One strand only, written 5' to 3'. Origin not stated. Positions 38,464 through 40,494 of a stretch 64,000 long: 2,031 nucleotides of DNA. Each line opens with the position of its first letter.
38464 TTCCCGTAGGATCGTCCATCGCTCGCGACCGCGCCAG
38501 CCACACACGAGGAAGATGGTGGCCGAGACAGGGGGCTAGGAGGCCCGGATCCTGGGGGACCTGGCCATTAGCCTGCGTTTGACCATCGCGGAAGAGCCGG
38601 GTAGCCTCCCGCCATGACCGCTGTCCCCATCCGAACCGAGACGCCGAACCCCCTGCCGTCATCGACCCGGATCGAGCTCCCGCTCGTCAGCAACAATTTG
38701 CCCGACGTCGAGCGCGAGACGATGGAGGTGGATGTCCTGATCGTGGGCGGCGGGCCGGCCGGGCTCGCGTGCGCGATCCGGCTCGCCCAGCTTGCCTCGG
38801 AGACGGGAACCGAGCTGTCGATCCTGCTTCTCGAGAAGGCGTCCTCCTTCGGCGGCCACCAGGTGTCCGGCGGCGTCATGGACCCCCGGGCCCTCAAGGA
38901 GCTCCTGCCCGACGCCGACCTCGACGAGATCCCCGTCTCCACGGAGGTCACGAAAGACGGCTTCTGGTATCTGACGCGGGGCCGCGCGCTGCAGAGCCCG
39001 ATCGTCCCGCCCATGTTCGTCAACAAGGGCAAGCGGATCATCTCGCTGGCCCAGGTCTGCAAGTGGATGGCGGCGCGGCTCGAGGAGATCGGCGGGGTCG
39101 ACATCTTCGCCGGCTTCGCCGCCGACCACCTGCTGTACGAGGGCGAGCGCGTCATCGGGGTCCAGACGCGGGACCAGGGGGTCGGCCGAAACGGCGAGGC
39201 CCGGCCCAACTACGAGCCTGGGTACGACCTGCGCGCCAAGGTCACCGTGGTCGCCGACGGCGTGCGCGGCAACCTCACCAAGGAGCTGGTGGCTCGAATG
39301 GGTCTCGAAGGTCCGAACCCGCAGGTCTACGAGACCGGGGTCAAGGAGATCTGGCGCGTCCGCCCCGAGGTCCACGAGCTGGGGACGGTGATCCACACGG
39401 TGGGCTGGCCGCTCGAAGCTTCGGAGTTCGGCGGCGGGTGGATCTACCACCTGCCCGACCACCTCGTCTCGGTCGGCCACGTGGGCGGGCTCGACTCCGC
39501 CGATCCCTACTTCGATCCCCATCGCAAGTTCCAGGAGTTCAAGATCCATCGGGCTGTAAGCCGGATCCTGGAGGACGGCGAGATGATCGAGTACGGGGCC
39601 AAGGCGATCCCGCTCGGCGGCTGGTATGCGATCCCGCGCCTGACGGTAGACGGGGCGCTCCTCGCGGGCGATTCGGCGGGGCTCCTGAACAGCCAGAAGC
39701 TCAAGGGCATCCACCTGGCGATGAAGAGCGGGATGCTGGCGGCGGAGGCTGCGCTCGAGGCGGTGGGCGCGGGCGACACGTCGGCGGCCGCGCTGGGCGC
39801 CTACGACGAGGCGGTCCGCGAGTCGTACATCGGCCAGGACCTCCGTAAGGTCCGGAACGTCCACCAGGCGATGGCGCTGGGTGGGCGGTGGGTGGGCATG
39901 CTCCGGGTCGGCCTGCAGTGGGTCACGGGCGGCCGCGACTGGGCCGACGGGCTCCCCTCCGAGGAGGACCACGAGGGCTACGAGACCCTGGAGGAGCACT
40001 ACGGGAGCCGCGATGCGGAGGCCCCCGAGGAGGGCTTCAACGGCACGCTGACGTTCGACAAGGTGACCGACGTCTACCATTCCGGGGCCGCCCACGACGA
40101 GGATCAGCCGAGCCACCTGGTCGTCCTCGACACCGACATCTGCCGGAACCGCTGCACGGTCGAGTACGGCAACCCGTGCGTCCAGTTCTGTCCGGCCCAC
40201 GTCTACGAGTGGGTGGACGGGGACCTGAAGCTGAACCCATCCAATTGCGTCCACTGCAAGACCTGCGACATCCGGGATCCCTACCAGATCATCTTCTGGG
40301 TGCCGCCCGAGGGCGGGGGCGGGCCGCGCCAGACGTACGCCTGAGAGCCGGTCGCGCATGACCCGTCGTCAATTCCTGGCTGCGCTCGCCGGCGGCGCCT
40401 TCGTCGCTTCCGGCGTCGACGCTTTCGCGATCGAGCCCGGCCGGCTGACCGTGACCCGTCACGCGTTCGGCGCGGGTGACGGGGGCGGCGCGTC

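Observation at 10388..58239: Repeated use of non-canonical start codons (CTG, ATC, ATT) across the window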

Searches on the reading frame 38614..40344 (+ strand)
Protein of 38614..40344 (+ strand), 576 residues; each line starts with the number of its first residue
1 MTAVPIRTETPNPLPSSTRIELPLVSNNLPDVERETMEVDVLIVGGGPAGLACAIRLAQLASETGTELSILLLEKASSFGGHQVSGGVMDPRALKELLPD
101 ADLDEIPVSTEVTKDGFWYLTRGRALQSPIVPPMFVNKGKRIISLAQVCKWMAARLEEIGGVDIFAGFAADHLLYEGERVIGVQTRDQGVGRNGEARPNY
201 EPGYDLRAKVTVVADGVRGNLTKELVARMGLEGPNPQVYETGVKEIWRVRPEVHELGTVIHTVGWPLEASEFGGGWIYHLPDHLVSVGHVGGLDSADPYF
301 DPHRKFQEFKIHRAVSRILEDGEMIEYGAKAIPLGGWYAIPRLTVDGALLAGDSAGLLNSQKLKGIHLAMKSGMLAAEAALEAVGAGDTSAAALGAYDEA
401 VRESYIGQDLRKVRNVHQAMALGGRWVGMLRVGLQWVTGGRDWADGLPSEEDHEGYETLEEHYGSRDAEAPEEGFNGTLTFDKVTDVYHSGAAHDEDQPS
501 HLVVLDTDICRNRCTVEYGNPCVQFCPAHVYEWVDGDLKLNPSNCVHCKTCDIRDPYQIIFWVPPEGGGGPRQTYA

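Call 15: find_encoding_contigs(protein=window:38614-40344:+, flank=10000, max_places=6)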
Protein window:38614-40344:+ (576 aa): 1 contig read that carries it; 1 place shown.
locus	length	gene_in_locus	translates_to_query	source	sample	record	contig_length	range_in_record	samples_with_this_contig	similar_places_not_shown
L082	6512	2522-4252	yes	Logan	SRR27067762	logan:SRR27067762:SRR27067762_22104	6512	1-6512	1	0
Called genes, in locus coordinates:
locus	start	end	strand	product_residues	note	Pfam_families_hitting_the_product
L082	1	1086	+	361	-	?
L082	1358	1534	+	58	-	-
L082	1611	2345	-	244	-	PF07386:DUF1499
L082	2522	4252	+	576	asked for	PF01946:Thi4, PF00890:FAD_binding_2 (faint), PF01266:DAO (faint), PF01494:FAD_binding_3 (weak), PF12831:FAD_oxidored (faint), PF13450:NAD_binding_8 (weak), PF21162:ETFQO_UQ-bd, PF05187:Fer4_ETF_QO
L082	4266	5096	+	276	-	PF00149:Metallophos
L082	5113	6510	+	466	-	?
